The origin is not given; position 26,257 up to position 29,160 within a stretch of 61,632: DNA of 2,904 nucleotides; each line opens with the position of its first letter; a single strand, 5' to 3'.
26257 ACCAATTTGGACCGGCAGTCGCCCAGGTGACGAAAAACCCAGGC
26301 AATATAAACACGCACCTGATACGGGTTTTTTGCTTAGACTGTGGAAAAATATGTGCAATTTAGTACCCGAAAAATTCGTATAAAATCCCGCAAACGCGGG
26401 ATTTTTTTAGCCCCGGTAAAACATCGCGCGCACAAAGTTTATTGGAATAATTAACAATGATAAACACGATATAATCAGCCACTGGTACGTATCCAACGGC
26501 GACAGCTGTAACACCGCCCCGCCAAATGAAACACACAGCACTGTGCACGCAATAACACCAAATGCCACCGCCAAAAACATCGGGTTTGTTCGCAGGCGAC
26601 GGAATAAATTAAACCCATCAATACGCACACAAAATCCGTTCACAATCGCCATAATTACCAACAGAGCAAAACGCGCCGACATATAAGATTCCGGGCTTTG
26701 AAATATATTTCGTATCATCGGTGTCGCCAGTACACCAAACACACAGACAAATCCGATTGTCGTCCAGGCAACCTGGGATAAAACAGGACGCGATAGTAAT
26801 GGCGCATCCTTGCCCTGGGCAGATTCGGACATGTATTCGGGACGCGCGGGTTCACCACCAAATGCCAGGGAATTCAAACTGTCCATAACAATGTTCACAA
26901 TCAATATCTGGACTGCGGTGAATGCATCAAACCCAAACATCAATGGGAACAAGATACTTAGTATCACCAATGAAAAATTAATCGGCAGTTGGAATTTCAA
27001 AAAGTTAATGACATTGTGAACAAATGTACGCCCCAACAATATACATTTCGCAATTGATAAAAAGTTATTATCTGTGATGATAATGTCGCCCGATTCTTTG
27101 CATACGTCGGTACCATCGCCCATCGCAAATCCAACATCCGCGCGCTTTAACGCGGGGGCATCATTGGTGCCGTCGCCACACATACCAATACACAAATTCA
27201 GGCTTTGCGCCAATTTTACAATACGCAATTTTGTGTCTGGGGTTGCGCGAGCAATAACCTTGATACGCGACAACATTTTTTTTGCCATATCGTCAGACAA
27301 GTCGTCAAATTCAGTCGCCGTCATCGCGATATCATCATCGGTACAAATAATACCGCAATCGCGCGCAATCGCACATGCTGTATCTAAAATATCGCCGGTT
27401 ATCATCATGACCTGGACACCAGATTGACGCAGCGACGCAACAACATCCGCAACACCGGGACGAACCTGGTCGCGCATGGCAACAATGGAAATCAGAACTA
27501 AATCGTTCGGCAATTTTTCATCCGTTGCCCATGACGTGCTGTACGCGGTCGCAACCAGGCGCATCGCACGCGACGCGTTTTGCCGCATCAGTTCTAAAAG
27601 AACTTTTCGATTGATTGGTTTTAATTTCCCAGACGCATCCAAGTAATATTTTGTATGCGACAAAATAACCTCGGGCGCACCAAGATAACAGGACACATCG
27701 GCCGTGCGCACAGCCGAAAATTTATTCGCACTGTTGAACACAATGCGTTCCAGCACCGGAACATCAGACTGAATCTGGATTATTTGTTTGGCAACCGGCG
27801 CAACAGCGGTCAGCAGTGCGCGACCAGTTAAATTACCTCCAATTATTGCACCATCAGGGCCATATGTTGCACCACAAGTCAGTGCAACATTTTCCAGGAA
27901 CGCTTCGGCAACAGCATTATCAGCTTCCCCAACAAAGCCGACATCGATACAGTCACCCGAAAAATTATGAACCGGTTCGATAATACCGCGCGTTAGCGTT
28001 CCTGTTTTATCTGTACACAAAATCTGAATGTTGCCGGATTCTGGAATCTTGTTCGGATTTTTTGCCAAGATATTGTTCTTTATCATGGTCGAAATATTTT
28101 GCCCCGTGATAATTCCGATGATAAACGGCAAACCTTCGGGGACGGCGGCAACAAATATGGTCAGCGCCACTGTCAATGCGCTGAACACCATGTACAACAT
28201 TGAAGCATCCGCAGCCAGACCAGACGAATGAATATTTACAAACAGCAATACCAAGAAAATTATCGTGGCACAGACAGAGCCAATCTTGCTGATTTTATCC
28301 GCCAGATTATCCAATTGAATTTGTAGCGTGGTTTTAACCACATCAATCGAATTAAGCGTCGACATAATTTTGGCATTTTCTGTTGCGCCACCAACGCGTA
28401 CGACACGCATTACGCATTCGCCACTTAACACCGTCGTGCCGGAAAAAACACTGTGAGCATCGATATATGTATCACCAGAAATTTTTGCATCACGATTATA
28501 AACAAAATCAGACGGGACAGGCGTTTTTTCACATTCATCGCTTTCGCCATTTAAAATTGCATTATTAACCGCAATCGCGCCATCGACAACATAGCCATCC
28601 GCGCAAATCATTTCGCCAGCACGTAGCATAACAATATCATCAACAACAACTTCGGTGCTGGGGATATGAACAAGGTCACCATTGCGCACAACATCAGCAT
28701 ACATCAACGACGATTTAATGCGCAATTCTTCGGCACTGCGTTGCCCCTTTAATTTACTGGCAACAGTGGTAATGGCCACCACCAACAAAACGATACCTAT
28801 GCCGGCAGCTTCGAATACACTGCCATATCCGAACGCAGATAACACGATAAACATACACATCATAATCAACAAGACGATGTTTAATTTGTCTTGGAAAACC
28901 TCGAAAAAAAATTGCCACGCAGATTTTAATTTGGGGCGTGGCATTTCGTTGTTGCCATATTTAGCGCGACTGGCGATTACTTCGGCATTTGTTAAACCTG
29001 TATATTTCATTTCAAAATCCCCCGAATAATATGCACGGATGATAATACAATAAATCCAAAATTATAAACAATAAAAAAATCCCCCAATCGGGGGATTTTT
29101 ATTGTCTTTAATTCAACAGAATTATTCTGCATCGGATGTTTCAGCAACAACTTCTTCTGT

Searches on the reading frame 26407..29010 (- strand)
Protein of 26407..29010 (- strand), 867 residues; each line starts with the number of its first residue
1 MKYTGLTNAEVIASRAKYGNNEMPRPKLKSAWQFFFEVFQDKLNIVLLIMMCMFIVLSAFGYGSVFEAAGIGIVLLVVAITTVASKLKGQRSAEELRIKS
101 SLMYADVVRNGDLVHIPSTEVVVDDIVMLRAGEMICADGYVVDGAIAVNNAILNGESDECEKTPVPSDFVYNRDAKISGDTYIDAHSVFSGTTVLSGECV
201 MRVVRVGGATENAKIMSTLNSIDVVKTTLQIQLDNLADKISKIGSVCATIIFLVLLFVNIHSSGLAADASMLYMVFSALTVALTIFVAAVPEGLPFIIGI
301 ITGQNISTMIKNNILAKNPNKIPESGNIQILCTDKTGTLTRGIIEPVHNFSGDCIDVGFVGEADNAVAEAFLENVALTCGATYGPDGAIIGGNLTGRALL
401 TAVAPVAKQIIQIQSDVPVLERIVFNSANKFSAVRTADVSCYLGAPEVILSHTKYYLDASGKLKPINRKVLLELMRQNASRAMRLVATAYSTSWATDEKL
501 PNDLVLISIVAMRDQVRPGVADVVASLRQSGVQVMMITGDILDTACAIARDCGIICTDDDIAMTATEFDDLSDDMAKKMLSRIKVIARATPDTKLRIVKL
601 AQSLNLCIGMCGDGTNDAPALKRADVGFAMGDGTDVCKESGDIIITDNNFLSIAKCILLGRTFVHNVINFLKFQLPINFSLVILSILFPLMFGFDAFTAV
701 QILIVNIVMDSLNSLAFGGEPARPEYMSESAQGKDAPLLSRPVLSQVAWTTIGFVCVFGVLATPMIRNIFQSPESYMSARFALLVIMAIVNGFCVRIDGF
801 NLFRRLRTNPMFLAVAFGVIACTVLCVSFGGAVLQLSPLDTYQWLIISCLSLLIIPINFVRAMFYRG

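Call 13: search_protein_families(library=pfam, proteins=[window:26407-29010:-], max_evalue=0.00001)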
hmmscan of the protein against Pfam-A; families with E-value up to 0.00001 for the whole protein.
window:26407-29010:- (867 aa): 5 families
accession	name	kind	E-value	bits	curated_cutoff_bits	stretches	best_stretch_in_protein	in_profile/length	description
PF00122.25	E1-E2_ATPase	-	1.4e-34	119.6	28.1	1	105-309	7-178/181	E1-E2 ATPase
PF00689.26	Cation_ATPase_C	-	3.5e-24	86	27.3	1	696-862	3-173/175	Cation transporting ATPase, C-terminus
PF00702.32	Hydrolase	-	1.7e-12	48.6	26.4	1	330-625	3-191/191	haloacid dehalogenase-like hydrolase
PF00690.31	Cation_ATPase_N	-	1.1e-11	44.7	20.4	1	4-53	19-68/69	Cation transporter/ATPase, N-terminus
PF08282.18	Hydrolase_3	-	4.5e-06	27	20.9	1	611-657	209-255/255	haloacid dehalogenase-like hydrolase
